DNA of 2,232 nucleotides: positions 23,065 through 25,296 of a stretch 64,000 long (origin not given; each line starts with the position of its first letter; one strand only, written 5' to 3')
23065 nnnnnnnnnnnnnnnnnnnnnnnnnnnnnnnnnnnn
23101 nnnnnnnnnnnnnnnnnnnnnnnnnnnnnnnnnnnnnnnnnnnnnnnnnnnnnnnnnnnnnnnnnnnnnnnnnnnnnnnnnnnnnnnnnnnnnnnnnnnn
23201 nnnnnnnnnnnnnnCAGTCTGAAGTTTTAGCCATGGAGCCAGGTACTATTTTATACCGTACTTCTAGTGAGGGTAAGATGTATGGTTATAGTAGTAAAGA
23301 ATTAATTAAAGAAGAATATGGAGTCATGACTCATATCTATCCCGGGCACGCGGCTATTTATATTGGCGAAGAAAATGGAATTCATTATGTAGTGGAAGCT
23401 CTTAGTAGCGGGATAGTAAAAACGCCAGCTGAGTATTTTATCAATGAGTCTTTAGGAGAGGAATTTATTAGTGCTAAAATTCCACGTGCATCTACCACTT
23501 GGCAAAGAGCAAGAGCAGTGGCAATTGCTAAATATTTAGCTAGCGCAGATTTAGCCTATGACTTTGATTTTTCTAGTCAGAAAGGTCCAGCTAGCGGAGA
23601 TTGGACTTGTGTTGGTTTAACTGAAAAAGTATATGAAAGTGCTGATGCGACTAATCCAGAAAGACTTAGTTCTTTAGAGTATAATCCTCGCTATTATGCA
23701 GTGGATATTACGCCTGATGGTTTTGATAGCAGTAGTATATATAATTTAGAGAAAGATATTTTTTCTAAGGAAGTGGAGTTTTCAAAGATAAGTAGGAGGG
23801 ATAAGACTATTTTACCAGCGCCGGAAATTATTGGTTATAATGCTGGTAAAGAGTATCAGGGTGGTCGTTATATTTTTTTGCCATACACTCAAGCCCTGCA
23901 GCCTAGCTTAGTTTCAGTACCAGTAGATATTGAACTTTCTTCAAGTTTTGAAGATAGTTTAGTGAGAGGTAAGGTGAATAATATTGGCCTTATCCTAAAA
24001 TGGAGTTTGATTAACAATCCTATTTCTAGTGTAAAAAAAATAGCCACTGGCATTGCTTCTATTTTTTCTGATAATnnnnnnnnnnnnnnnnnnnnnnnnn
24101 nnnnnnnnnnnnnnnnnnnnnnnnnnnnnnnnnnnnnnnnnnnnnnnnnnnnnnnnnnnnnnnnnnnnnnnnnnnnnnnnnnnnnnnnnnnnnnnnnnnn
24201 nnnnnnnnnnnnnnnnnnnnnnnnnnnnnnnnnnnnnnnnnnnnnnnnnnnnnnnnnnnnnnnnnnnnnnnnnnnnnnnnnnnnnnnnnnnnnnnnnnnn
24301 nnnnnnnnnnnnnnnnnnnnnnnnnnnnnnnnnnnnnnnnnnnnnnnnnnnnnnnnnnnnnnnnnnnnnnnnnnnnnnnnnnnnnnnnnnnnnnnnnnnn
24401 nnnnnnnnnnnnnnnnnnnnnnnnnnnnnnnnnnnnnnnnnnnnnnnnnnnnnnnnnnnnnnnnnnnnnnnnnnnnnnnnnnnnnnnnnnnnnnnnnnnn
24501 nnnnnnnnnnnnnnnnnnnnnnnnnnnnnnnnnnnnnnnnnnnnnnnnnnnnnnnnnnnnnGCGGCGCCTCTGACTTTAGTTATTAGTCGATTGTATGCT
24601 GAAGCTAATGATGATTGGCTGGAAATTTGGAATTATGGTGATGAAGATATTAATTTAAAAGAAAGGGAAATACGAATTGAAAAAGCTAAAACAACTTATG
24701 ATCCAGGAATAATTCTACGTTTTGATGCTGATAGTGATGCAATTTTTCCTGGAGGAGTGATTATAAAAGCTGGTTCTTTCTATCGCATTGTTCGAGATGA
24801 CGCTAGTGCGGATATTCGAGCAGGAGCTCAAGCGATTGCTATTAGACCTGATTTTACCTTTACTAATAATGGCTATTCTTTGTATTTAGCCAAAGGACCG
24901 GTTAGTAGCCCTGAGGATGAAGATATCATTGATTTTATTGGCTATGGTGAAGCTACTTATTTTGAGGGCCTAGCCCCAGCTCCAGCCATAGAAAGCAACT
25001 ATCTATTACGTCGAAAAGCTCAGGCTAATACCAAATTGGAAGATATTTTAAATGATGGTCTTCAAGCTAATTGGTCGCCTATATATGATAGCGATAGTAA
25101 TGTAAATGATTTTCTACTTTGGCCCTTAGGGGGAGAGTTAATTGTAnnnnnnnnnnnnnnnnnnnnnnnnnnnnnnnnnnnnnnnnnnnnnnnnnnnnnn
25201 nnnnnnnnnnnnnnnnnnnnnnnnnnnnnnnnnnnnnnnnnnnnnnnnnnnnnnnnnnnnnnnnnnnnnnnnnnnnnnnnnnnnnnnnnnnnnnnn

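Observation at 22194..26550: Two-gene operon: membrane-anchored helical-repeat protein plus a 1136-aa secreted amidase/LTD/poly-E/2xLamG chimera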

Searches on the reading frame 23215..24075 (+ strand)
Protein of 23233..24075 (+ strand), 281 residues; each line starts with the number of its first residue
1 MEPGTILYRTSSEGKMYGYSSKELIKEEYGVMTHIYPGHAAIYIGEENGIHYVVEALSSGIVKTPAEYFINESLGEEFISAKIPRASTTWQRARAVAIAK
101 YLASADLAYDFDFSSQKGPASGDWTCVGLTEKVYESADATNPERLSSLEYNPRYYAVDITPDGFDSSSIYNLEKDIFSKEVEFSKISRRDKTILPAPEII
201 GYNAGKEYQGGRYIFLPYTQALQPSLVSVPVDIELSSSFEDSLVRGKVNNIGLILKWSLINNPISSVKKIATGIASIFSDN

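Call 5: search_protein_families(library=pfam, proteins=[window:23233-24075:+], max_evalue=10)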
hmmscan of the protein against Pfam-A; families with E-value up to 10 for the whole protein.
seq(281 aa): 1 family
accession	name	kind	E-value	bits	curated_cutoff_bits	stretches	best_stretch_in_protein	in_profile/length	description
PF05708.18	Peptidase_C92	-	8.8e-07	29.6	27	1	37-138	25-122/166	Permuted papain-like amidase enzyme, YaeF/YiiX, C92 family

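Call 34: search_protein_representatives(protein=window:23233-24039:+)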
Query: 269 residues. Proteins with E-value up to 0.001 (for the whole library): 133; up to 1e-10: 114; up to 1e-30: 88. The best 133 are listed.
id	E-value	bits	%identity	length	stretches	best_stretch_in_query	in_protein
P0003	6.1e-138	474.8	78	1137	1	1-268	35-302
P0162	6.3e-108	376.4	63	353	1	1-267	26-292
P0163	1.9e-107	374.9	63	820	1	2-269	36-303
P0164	4.4e-107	373.7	63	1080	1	1-267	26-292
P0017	6.6e-106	369.8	65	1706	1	1-268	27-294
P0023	4.8e-104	363.7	62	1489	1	1-268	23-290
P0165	6.6e-104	363.3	62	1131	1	2-268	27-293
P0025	2.0e-102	358.4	60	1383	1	1-268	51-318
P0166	2.6e-102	358.0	60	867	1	2-268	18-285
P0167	2.7e-102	358.0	61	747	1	1-268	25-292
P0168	2.9e-102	357.9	60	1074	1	3-269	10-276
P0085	3.3e-102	357.7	61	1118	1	2-268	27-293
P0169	1.1e-101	356.0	60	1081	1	1-269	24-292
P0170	4.3e-100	350.8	58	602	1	2-268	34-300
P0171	6.6e-100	350.2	59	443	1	2-268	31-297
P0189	3.5e-91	321.6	54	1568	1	2-268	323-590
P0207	1.8e-62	227.5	50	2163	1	3-238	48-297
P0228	1.3e-38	149.2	44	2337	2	4-188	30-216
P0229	1.8e-38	148.9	42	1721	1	4-247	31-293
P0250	7.3e-19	84.6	37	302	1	1-237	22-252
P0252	7.2e-17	78.0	41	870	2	37-165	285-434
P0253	6.1e-16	75.0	37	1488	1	4-231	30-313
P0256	5.8e-14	68.5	34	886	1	2-249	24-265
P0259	1.5e-12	63.8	34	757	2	36-189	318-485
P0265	3.6e-11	59.4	36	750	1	4-232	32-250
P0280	1.8e-04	37.4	39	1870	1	3-164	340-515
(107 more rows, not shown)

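Call 36: predict_structure(alignment_id=A4)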
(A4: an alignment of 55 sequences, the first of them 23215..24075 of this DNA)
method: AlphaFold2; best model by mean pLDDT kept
length: 287 residues; sequences in the alignment: 55
mean_pLDDT: 80.1   pTM: 0.81
mean pLDDT of the five models: 80.1, 79.1, 75.9, 75.9, 74.4
residues with pLDDT >= 90: 112; 70-90: 102; 50-70: 51; < 50: 22
segments of 3 or more residues with pLDDT < 50: 1-3, 123-130, 264-266, 268-272
pLDDT, mean of each block of 10 residues (from residue 1): 69 92 85 75 85 95 82 95 96 95 92 64 43 79 82 84 92 88 91 82 70 81 92 96 91 66 52 51 51
secondary structure, 60 per line:
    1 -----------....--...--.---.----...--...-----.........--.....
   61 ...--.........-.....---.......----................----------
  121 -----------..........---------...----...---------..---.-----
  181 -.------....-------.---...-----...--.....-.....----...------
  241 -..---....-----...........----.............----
elements in order: E12-15 E32-34 E37-39 E45-53 E56-63 E66-71 E84-90 H95-110 H132-141 E189-192 E212-214 E217-221 H223-227 E232-234 H247-250 H256-266 H271-283

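Call 39: search_protein_families(library=pfam, proteins=[P0207, P0228, P0229, P0253, P0256, P0265, P0250], max_evalue=0.001)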
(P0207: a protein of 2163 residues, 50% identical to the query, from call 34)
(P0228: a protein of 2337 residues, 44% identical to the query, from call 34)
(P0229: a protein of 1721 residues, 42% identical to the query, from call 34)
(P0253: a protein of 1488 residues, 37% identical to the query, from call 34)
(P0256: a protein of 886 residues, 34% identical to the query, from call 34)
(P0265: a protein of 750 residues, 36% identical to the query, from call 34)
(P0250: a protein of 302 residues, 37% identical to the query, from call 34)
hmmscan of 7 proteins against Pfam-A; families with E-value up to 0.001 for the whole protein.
P0207 (2163 aa): 3 families
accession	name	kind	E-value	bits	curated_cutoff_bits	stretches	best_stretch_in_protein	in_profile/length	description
PF13229.12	Beta_helix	-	1.9e-16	60.5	25.9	3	1709-1819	48-148/158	Right handed beta helix region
PF00932.25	LTD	-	7.5e-15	55.7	34.3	1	906-1012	3-106/109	Lamin Tail Domain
PF05048.19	NosD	-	4.6e-08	33.2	23.6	2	2028-2119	14-92/212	Periplasmic copper-binding protein (NosD)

P0228 (2337 aa): 4 families
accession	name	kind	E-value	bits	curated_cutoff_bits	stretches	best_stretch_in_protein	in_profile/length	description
PF10102.14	DUF2341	-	7.8e-39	132.5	23.4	2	2069-2144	1-76/84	Domain of unknown function (DUF2341)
PF00932.25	LTD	-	2e-37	128.3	34.3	3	564-657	4-108/109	Lamin Tail Domain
PF16403.11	Bact_surface_Ig-like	-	4.2e-29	100.8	27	2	959-1031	1-71/71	Bacterial surface protein, Ig-like domain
PF19077.6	Big_13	-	3.7e-07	31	27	0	1231-1309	21-102/102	Bacterial Ig-like domain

P0229 (1721 aa): 7 families
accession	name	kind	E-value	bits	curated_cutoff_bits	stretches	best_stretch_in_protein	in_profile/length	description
PF00932.25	LTD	-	1.4e-23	83.8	34.3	2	509-600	6-108/109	Lamin Tail Domain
PF06439.18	3keto-disac_hyd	-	3.5e-15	57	26.8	3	1144-1317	10-187/187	3-keto-disaccharide hydrolase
PF00337.29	Gal-bind_lectin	-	1e-05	25.5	22.1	0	1252-1283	77-108/132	Galactoside-binding lectin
PF19077.6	Big_13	-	1.6e-05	25.7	27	0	652-738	4-101/102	Bacterial Ig-like domain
PF13385.13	Laminin_G_3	-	1.8e-05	25.4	27.6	0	1444-1497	59-112/151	Concanavalin A-like lectin/glucanases superfamily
PF19763.6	DUF6250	-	5.5e-05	23.5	26.9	0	1461-1505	111-154/165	Domain of unknown function (DUF6250)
PF02210.31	Laminin_G_2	-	0.00046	21.1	22.9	0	1645-1684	42-80/126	Laminin G domain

P0253 (1488 aa): 7 families
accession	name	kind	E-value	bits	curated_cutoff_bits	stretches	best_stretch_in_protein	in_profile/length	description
PF00932.25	LTD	-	3e-42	143.9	34.3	3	543-638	4-108/109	Lamin Tail Domain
PF19077.6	Big_13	-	2.1e-17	63.9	27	1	1343-1395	50-101/102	Bacterial Ig-like domain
PF12245.14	Big_3_2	-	4.5e-08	33.7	23.3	0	1249-1275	93-120/122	Bacterial Ig-like domain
PF07495.19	Y_Y_Y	-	2.8e-07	30.8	26.6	0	1161-1181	32-52/65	Y_Y_Y domain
PF15418.12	DUF4625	-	4.3e-05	24.2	27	0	1246-1269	101-124/131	Domain of unknown function (DUF4625)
PF13750.12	Big_3_3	-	4.3e-05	23.7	27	0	1161-1204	9-53/157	Bacterial Ig-like domain (group 3)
PF00041.27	fn3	-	0.00064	20.3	25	0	1402-1476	3-77/84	Fibronectin type III domain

P0256 (886 aa): 4 families
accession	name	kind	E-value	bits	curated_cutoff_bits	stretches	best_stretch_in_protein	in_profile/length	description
PF05345.18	He_PIG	-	9.5e-24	84.1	24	2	249-322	2-84/96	Putative Ig domain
PF13620.12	CarboxypepD_reg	-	4.9e-06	27.2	32.3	1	438-502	13-79/82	Carboxypeptidase regulatory-like domain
PF05708.18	Peptidase_C92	-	3.4e-05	24.4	27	1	34-165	4-122/166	Permuted papain-like amidase enzyme, YaeF/YiiX, C92 family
PF00877.26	NLPC_P60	-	7.1e-05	23.2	23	0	59-90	63-96/105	NlpC/P60 family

P0265 (750 aa): 3 families
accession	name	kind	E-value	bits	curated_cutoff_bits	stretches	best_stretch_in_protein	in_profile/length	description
PF00092.34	VWA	-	3e-19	70.3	23.8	1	256-420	3-171/174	von Willebrand factor type A domain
PF13519.12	VWA_2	-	7.5e-14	52.7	27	1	257-360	3-107/107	von Willebrand factor type A domain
PF13768.12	VWA_3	-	1.9e-07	31.7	27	1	257-408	5-153/155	von Willebrand factor type A domain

P0250 (302 aa): 2 families
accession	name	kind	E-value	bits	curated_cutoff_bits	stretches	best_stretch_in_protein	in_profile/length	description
PF05708.18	Peptidase_C92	-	3.3e-06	27.7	27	1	23-164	3-122/166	Permuted papain-like amidase enzyme, YaeF/YiiX, C92 family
PF00877.26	NLPC_P60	-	1.8e-05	25.1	23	0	58-87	63-94/105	NlpC/P60 family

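Call 61: search_solved_structures(query=A4, max_evalue=1, show_alignments=4)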
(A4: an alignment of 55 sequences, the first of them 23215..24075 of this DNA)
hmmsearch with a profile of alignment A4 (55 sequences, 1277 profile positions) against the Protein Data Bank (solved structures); distinct sequences matched with E-value up to 1: 5.
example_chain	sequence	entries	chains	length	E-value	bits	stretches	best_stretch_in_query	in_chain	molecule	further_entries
5hon_A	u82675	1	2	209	5e-05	24.5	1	1078-1274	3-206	Extracellular arabinanase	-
5ho0_A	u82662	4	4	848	0.00057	21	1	1076-1274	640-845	Extracellular arabinanase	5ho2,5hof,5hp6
4qvs_A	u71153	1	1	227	0.041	14.8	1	932-1063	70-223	S-layer domain-containing protein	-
6ype_A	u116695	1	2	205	0.12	13.3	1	986-1062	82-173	Neuronal pentraxin-1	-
9lad_C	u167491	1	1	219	0.15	13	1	985-1063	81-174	Neuronal pentraxin-2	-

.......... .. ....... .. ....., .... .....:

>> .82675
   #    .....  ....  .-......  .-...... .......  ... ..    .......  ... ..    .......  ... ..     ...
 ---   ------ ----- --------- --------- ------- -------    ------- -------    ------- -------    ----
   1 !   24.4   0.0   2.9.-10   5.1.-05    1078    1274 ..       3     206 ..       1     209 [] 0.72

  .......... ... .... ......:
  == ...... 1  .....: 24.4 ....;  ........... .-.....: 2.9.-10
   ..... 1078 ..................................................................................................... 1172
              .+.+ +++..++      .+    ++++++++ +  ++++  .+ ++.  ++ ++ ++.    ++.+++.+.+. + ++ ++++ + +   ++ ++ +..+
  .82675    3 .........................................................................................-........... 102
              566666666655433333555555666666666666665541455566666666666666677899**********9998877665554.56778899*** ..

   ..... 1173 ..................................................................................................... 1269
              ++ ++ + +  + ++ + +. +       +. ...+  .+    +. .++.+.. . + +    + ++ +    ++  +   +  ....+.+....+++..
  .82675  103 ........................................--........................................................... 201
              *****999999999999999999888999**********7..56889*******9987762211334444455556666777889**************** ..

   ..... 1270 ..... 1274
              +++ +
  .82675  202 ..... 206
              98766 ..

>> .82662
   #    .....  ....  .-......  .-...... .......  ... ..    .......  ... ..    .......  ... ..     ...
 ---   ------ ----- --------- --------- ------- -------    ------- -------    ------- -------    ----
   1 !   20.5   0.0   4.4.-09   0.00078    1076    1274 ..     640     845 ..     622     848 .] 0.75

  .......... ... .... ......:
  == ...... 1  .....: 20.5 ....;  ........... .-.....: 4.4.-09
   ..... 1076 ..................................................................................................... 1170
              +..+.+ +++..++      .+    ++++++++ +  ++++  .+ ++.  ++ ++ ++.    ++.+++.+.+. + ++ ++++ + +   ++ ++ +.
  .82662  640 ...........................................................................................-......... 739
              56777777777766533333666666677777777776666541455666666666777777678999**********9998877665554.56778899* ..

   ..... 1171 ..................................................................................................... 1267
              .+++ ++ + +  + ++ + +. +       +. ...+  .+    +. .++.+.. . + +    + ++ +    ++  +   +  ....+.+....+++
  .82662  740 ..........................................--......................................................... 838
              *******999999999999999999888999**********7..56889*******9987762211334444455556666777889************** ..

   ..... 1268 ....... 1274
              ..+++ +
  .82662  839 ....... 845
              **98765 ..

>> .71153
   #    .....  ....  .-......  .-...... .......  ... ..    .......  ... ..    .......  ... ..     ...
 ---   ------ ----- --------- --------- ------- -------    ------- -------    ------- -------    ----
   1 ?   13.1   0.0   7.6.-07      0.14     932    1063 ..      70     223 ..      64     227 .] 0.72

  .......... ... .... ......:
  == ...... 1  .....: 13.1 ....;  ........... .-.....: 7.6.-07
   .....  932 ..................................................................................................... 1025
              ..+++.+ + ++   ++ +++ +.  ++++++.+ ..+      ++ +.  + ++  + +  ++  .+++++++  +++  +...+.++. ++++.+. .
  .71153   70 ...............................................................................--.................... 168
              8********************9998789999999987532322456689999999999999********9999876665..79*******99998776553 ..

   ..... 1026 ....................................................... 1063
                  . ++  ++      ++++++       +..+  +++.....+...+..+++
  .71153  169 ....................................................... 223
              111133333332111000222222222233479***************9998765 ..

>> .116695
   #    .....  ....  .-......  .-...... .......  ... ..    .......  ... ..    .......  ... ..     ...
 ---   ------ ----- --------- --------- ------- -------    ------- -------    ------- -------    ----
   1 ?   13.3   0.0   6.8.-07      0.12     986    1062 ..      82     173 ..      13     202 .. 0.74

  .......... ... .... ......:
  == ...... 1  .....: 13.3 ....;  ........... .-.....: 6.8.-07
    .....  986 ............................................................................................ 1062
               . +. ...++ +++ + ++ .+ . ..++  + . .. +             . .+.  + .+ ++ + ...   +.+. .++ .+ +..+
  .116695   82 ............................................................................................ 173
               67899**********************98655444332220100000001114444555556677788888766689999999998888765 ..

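Call 63: search_protein_families(library=pfam, proteins=[P0280, P0189, P0252, P0259], max_evalue=0.01)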
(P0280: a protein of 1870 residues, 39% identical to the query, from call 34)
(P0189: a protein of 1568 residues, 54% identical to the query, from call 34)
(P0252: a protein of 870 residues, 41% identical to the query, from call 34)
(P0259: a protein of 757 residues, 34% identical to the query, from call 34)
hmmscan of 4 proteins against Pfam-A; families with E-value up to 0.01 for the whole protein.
P0280 (1870 aa): 6 families
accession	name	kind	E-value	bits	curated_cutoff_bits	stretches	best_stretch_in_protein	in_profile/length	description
PF13517.12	FG-GAP_3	-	5e-44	149.2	26.9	7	1089-1149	1-60/61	FG-GAP-like repeat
PF11617.13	Cu-binding_MopE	-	8.1e-10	39.2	27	2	776-800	1-25/30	Putative metal-binding motif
PF01839.29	FG-GAP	-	6.8e-07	29.5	22.1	1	1083-1106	3-26/37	FG-GAP repeat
PF09136.16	Glucodextran_B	-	1.6e-05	25.2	27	1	647-736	1-80/83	Glucodextranase, domain B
PF19077.6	Big_13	-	8.1e-05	23.5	27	0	703-736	66-99/102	Bacterial Ig-like domain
PF13646.12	HEAT_2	-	0.00011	22.9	27.7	0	144-219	15-88/88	HEAT repeats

P0189 (1568 aa): 3 families
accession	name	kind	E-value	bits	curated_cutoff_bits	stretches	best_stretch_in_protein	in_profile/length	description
PF13385.13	Laminin_G_3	-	9.1e-23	81.5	27.6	2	1424-1559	12-150/151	Concanavalin A-like lectin/glucanases superfamily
PF00932.25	LTD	-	5.6e-14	52.9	34.3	2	952-1060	3-94/109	Lamin Tail Domain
PF13646.12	HEAT_2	-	0.0013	19.4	27.7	1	172-243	16-80/88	HEAT repeats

P0252 (870 aa): 2 families
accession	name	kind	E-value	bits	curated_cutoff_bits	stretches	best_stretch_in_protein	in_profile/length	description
PF13385.13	Laminin_G_3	-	7.2e-20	72.1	27.6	1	71-222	1-151/151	Concanavalin A-like lectin/glucanases superfamily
PF07495.19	Y_Y_Y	-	0.00086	19.6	26.6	0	601-634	19-50/65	Y_Y_Y domain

P0259 (757 aa): 1 family
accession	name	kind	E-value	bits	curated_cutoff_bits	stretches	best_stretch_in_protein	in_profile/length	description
PF07603.17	Lcl_C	-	4.1e-33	114.6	34.9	1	33-159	1-117/117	Lcl C-terminal domain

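Call 94: fold_search(model_id=the predicted structure, library=pdb)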
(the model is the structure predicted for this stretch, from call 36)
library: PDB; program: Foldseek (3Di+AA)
matches with E <= 10: 79; with E <= 0.001: 1
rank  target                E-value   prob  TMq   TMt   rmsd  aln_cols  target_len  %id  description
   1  2if6_A                5.7e-04  1.00  0.38  0.56   9.8       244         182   15  Crystal structure of metalloprotein yiiX from Escherichia coli O157:H7, DUF1105 (released 2006-10-03)
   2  2if6_B                1.8e-03  1.00  0.42  0.63   6.1       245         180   17  Crystal structure of metalloprotein yiiX from Escherichia coli O157:H7, DUF1105 (released 2006-10-03)
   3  1u5k_A                1.0e+00  0.07  0.17  0.19  13.5       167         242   14  Recombinational repair protein RecO (released 2004-10-26)
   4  7m4v_O                1.9e+00  0.06  0.14  0.28   9.6       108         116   12  A. baumannii Ribosome-Eravacycline complex: 50S (released 2021-05-19)
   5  5e7k_75               2.4e+00  0.05  0.13  0.25   9.6       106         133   14  Structure of T. thermophilus 70S ribosome complex with mRNA and cognate tRNALys in the A-site (released 2016-01-27)
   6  1qqs_A                2.4e+00  0.02  0.09  0.14   9.6        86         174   10  NEUTROPHIL GELATINASE ASSOCIATED LIPOCALIN HOMODIMER (released 2000-04-21)
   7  3ebq                  2.5e+00  0.07  0.22  0.38   8.1       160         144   14  Crystal structure of human PPPDE1 (released 2008-11-04)
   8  6gsl_75               3.0e+00  0.04  0.14  0.25   9.3       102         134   15  Structure of T. thermophilus 70S ribosome complex with mRNA, tRNAfMet and cognate tRNAArg in the A-site (released 2018-07-04)
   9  6s8v_A                3.0e+00  0.01  0.11  0.16  11.2       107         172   10  Structure of the high affinity Anticalin P3D11 in complex with the human CD98 heavy chain ectodomain (released 2020-03-04)
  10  5tpb_B                3.2e+00  0.02  0.10  0.07  11.9        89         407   10  Binding domain of BoNT/A complexed with ganglioside variant (released 2017-01-18)
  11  5n47_E                3.2e+00  0.01  0.09  0.14  10.0        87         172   10  Structure of Anticalin N7E in complex with the three-domain fragment Fn7B8 of human oncofetal fibronectin (released 2018-02-14)
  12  8vde_P1               3.2e+00  0.01  0.10  0.07  35.1       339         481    9  SaPI1 portal-capsid interface in mature capsids with DNA (released 2024-01-10)
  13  3vfc                  3.6e+00  0.02  0.13  0.10  12.6       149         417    9  Crystal structure of enolase MSMEG_6132 (TARGET EFI-502282) from Mycobacterium smegmatis str. MC2 155 complexed with tar (released 2012-01-25)
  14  1wg7_MODEL_1_A        4.1e+00  0.01  0.12  0.19  14.5       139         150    9  Solution structure of pleckstrin homology domain from human KIAA1058 protein (released 2004-11-27)
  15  6spf_P                4.3e+00  0.03  0.14  0.28   9.7       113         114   11  Pseudomonas aeruginosa 70s ribosome from an aminoglycoside resistant clinical isolate (released 2019-10-23)
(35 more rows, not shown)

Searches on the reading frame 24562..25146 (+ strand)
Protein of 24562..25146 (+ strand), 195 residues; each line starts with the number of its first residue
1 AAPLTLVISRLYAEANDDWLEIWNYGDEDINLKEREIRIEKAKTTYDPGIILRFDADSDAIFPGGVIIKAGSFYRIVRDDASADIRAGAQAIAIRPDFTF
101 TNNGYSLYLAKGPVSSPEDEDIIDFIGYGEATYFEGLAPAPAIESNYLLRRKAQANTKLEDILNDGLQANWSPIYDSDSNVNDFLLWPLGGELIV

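Call 5: search_protein_families(library=pfam, proteins=[window:24562-25146:+], max_evalue=10)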
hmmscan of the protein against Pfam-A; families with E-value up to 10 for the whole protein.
seq(195 aa): 2 families
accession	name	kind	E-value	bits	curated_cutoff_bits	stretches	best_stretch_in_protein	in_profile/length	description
PF00932.25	LTD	-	1e-06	29.5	34.3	1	3-111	5-96/109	Lamin Tail Domain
PF17903.8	KH_KRR1_1st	-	0.026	15.1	23.4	1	29-53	34-58/81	Krr1 KH1 domain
